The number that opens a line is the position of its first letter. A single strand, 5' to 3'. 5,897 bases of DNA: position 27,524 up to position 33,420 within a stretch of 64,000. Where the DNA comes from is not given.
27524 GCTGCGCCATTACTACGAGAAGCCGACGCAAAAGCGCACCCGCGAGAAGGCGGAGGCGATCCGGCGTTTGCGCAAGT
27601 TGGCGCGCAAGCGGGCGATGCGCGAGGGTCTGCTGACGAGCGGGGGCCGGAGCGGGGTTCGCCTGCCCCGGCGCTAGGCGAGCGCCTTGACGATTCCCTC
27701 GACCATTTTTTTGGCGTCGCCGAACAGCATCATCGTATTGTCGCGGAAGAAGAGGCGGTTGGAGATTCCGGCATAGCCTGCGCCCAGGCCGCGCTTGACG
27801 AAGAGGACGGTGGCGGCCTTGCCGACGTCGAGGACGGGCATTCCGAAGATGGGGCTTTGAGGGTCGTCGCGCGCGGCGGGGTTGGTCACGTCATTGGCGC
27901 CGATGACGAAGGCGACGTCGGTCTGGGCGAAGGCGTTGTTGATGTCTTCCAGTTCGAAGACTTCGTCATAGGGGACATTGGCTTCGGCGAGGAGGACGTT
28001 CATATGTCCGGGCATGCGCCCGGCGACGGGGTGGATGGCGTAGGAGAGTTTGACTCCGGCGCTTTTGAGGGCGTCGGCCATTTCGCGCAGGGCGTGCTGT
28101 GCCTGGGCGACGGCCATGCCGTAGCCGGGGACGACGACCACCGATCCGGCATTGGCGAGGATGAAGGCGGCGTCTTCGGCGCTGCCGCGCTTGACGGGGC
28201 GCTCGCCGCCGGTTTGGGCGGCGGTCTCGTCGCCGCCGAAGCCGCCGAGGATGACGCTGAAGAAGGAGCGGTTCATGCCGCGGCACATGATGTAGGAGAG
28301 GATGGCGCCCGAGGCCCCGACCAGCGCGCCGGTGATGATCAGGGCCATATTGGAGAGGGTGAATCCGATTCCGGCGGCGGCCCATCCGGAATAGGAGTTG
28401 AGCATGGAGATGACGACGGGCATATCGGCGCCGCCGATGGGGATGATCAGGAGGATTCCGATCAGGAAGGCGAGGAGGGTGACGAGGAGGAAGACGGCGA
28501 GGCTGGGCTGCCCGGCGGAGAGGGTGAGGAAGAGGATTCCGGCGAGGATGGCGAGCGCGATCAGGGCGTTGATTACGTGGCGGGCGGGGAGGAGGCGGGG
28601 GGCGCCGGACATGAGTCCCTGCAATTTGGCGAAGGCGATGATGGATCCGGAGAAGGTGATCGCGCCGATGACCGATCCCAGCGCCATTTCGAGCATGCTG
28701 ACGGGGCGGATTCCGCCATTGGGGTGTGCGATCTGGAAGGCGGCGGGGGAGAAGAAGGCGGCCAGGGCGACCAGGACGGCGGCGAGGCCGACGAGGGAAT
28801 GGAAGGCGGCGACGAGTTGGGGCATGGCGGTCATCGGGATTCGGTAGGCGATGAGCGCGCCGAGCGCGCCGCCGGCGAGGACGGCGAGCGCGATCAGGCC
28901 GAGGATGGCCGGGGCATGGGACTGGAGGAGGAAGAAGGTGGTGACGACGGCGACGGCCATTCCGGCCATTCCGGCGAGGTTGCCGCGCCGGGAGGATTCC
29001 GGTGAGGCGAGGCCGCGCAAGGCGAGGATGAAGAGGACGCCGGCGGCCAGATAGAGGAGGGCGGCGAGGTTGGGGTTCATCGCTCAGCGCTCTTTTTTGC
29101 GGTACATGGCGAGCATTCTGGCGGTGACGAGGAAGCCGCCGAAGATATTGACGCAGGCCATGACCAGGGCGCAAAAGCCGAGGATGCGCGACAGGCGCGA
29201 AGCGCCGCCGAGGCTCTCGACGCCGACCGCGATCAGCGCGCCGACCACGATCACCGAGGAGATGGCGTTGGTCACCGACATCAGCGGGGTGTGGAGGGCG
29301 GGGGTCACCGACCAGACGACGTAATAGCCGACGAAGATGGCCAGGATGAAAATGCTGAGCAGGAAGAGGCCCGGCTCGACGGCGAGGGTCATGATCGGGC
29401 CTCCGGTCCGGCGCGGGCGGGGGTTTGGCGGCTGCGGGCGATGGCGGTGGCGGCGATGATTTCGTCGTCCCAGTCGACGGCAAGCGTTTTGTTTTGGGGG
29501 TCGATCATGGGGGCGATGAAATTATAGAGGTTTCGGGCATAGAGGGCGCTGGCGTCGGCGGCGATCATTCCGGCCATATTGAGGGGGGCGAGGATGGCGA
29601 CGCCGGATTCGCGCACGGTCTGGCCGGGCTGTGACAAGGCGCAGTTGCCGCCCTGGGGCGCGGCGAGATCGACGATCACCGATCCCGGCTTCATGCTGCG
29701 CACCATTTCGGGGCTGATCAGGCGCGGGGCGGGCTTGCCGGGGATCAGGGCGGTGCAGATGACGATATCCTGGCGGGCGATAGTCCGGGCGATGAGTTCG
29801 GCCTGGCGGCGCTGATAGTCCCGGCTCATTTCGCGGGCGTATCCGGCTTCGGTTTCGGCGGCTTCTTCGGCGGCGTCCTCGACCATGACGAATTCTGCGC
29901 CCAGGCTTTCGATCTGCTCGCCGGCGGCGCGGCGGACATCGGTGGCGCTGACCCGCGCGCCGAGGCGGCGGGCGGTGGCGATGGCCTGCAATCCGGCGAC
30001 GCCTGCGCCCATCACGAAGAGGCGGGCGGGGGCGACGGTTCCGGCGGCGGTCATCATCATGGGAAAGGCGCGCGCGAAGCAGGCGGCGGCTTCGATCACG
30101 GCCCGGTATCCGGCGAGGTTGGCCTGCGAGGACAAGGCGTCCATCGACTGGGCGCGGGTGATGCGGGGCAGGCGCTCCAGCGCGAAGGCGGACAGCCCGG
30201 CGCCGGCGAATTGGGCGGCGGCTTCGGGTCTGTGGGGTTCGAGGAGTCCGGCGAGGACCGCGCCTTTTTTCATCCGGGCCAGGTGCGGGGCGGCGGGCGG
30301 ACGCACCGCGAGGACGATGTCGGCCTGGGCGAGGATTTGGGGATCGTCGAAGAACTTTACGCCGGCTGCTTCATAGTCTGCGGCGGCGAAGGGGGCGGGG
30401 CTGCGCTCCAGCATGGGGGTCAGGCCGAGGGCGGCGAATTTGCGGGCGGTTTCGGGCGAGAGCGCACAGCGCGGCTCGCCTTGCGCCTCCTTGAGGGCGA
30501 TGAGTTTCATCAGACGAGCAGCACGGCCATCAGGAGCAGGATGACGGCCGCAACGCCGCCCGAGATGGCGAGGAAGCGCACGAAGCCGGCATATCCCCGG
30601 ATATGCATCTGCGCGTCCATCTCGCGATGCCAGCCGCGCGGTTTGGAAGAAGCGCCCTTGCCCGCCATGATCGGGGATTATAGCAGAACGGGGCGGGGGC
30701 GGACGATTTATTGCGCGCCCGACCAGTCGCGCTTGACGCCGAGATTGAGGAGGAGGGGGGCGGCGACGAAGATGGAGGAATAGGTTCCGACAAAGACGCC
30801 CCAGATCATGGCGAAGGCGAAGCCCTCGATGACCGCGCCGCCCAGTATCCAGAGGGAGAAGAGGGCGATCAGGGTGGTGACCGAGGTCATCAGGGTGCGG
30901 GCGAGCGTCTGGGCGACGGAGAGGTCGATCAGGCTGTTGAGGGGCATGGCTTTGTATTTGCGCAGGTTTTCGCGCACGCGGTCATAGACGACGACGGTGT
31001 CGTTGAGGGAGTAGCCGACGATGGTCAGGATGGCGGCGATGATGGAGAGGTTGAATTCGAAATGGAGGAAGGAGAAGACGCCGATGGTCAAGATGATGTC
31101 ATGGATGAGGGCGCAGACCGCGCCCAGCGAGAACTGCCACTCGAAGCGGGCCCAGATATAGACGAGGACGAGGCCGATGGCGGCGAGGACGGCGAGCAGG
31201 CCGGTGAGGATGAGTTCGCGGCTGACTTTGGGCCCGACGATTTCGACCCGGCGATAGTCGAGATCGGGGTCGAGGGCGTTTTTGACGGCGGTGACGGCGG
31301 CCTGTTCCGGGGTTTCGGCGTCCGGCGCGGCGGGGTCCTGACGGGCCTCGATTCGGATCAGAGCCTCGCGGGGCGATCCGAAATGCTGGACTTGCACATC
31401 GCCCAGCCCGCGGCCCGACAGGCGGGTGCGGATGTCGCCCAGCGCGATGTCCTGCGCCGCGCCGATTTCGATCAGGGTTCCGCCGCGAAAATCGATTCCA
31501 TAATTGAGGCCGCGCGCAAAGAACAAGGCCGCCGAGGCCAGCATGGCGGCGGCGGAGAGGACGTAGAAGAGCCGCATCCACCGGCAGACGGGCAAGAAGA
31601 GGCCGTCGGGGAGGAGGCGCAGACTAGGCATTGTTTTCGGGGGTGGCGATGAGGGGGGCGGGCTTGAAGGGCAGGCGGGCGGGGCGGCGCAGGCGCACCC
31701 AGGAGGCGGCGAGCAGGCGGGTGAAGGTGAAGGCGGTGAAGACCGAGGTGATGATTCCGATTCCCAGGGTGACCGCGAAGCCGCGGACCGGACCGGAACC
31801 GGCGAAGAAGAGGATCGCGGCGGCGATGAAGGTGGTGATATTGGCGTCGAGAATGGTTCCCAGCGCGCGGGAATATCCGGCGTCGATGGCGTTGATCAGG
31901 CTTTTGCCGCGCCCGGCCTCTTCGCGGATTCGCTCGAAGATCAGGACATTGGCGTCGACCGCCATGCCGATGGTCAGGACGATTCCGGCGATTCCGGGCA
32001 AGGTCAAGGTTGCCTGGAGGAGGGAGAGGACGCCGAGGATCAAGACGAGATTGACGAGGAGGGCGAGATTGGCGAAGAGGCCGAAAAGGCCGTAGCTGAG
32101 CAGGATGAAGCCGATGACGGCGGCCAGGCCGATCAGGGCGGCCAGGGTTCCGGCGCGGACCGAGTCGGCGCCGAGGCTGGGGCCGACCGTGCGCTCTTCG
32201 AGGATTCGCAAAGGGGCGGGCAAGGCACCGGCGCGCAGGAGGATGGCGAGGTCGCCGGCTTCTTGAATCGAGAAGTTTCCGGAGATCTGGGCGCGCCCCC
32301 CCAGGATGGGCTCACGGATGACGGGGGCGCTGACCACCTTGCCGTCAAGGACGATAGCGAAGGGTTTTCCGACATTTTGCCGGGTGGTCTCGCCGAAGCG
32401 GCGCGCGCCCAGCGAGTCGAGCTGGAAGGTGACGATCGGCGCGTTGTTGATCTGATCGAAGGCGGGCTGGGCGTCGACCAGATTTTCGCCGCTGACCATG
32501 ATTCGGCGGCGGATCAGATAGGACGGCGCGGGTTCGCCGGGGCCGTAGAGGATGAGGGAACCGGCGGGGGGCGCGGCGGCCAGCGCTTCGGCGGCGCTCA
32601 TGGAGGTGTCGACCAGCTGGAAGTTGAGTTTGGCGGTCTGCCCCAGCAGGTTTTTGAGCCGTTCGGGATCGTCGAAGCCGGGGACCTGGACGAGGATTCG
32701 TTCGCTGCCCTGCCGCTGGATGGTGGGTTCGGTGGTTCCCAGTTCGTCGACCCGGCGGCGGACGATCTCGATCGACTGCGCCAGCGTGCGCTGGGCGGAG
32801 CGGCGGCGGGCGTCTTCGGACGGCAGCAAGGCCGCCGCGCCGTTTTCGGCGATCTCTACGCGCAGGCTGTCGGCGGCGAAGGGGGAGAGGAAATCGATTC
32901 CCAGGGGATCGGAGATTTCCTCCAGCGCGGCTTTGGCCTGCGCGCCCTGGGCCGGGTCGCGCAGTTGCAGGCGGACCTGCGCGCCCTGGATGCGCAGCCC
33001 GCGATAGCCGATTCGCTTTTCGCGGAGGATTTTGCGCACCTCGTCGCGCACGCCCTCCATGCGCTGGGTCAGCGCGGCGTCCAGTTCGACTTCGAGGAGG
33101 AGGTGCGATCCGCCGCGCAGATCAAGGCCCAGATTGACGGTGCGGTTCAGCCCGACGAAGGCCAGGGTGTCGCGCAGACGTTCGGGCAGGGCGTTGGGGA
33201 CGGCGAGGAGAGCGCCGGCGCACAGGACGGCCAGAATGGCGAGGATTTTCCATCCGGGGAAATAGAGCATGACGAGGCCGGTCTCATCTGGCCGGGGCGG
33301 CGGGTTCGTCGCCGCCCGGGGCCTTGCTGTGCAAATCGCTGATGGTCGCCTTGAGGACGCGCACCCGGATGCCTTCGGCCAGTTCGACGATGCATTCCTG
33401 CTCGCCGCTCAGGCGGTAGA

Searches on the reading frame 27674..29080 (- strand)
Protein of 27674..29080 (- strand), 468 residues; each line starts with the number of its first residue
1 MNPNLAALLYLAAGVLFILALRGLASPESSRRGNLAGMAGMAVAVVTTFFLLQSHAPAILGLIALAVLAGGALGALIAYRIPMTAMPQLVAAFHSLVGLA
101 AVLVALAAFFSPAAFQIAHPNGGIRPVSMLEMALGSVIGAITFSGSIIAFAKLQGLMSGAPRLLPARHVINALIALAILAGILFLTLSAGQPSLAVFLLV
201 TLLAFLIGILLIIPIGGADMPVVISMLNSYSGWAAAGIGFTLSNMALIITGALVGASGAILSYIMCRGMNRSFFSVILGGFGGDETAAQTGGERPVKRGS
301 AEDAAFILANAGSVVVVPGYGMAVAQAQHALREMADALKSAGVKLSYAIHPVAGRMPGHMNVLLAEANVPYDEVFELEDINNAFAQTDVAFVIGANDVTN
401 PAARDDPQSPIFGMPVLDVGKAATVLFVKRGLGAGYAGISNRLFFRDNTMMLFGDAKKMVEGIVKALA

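Call 37: search_protein_families(library=ncbifam, proteins=[window:27674-29080:-], max_evalue=0.00001)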
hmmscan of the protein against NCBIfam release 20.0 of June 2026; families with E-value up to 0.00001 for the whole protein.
window:27674-29080:- (468 aa): 1 family
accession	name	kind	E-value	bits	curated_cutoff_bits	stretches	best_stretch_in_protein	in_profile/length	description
NF006974.0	PRK09444.1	equivalog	3.2e-160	534.4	689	1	5-467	5-460/460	Re/Si-specific NAD(P)(+) transhydrogenase subunit beta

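Call 95: search_dna_similar(query=window:27674-29080:-, collection=plasmids, mode=protein, max_rows=25, max_evalue=1e-60)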
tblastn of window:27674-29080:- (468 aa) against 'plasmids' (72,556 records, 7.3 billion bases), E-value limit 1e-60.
Records with a match: 403; places in all: 425; records where one place covers at least 80% of the query: 380.
Best place of each record, by identity: 60-80% 42; <60% 361.
By first word of the organism name: Ralstonia 118; Rhizobium 58; Sinorhizobium 26; Rhodococcus 16; Klebsiella 14; Sphingobium 13; Leisingera 11; Paracoccus 10; Aminobacter 9; Cupriavidus 8; and 51 more.
By predicted mobility (MOB-suite, as given by PLSDB): non-mobilizable 197; mobilizable 126; conjugative 80.
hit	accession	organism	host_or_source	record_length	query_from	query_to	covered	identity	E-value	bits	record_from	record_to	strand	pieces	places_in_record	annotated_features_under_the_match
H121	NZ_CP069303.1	Shinella sp. PSBB067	monoisolate,Minnesota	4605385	14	467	97%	69.2%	7e-153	488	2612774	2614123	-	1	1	none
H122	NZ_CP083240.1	Ancylobacter polymorphus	activated sludge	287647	14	468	97%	68.9%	2e-147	472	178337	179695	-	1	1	NAD(P)(+) transhydrogenase (Re/Si-specific) subunit beta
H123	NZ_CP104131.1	Sinorhizobium sp. K101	Phaseolus vulgaris,cell ...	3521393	14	467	97%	68.4%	4e-153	488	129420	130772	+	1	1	none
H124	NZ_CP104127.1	Sinorhizobium sp. M103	Phaseolus vulgaris,cell ...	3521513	14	467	97%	68.4%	4e-153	488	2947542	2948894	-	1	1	none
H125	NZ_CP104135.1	Sinorhizobium sp. C101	Phaseolus vulgaris,cell ...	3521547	14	467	97%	68.4%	4e-153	488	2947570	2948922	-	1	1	none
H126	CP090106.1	Sinorhizobium meliloti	Medicago,Cell culture,Plant nodule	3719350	14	467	97%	68.0%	2e-152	486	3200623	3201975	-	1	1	NAD(P)(+) transhydrogenase (Re/Si-specific) subunit beta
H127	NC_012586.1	Sinorhizobium fredii NGR234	-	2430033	14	467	97%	67.8%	5e-151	483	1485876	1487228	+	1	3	record has no annotation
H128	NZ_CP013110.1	Sinorhizobium americanum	Vachellia farnesiana,cell culture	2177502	14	467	97%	67.8%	2e-151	483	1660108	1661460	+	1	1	record has no annotation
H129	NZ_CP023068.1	Sinorhizobium sojae CCBAU 05684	G.max,nodule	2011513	14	466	97%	67.9%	8e-152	484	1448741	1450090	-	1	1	record has no annotation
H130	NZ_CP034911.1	Sinorhizobium alkalisoli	single cell,root nodule of Sesbania ...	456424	14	467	97%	67.5%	4e-151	483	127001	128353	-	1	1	NAD(P)(+) transhydrogenase (Re/Si-specific) subunit beta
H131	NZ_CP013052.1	Sinorhizobium americanum CCGM7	Phaseolus vulgaris,root nodules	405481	14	467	97%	67.3%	2e-151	483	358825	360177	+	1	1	NAD(P)(+) transhydrogenase (Re/Si-specific) subunit beta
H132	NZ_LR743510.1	Methylobacterium bullatum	-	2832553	14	467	97%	67.2%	2e-152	486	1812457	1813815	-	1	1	none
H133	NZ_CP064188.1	Rhizobium sp. 007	Onobrychis viciifolia,cell culture,root ...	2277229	14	467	97%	66.8%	2e-147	472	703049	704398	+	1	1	none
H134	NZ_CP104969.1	Phyllobacterium zundukense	Vicia costata,cell culture,root nodule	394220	14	467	97%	66.7%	4e-155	494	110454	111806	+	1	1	NAD(P)(+) transhydrogenase (Re/Si-specific) subunit beta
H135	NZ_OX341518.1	Aminobacter niigataensis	-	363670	14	467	97%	66.6%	1e-148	476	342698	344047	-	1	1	NAD(P)(+) transhydrogenase (Re/Si-specific) subunit beta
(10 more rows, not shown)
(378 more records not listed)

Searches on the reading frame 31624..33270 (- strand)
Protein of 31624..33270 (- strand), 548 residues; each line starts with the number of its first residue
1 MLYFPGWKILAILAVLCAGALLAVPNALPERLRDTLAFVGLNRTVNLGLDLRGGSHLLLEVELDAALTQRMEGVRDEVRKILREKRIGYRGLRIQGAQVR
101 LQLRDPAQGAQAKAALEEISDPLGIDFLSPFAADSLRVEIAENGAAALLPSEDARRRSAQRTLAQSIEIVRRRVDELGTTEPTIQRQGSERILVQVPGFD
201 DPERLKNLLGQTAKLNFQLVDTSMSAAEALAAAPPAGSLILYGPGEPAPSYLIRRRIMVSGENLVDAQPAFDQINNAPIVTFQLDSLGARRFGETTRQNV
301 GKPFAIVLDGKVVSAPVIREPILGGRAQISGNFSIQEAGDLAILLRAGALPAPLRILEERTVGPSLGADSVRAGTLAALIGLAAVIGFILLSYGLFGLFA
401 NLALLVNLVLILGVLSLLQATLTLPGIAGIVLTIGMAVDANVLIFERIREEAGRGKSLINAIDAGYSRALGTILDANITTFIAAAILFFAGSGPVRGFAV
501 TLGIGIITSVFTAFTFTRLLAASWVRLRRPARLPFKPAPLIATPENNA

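Call 37: search_protein_families(library=ncbifam, proteins=[window:31624-33270:-], max_evalue=0.00001)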
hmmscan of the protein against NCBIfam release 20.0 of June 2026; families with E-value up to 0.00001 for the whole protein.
window:31624-33270:- (548 aa): 22 families
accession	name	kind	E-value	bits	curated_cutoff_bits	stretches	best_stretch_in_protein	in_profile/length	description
NF011315.0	PRK14726.1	equivalog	4.1e-197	657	1249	1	1-534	1-534/855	protein translocase subunit SecDF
NF009583.0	PRK13024.1-3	subfamily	4.2e-163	544.2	721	1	7-537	6-444/755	protein translocase subunit SecDF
TIGR01129.1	secD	equivalog_domain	9.8e-151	502.4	244.4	1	47-520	1-396/397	protein translocase subunit SecD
NF009585.0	PRK13024.1-5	equivalog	8.1e-120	401.4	1037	2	258-527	382-650/993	protein translocase subunit SecDF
NF009580.0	PRK13023.1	equivalog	1.9e-109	367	1153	1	160-541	83-464/775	protein translocase subunit SecDF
NF009545.0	PRK12933.1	equivalog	6e-108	361.9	728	1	40-521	122-590/604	protein translocase subunit SecD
TIGR00916.1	2A0604s01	subfamily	7.8e-85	284.1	148.6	1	284-514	1-231/231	SecD/SecF family protein translocase subunit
NF009581.0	PRK13024.1-1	equivalog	6.2e-64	216.4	1058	2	309-527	195-413/752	protein translocase subunit SecDF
NF009540.0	PRK12911.1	equivalog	1.1e-60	205.2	1878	1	299-529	837-1066/1403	bifunctional preprotein translocase subunit SecD/SecF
NF009584.0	PRK13024.1-4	equivalog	2.1e-57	195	1171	2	309-522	193-410/759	protein translocase subunit SecDF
NF009582.0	PRK13024.1-2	equivalog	1.3e-35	122.7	723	1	303-523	266-486/859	protein translocase subunit SecDF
NF006218.0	PRK08343.1-4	subfamily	3e-35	121.8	383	1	259-512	118-376/392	preprotein translocase subunit SecD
TIGR00966.2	transloc_SecF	equivalog_domain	7.7e-24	84.6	160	1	355-518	107-273/279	protein translocase subunit SecF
NF006217.0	PRK08343.1-3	equivalog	5.3e-21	74.9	491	1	331-512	346-527/544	preprotein translocase subunit SecD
NF046001.1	SecDF_plasm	equivalog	7.4e-21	73.9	500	1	346-527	326-506/878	protein translocase subunit SecDF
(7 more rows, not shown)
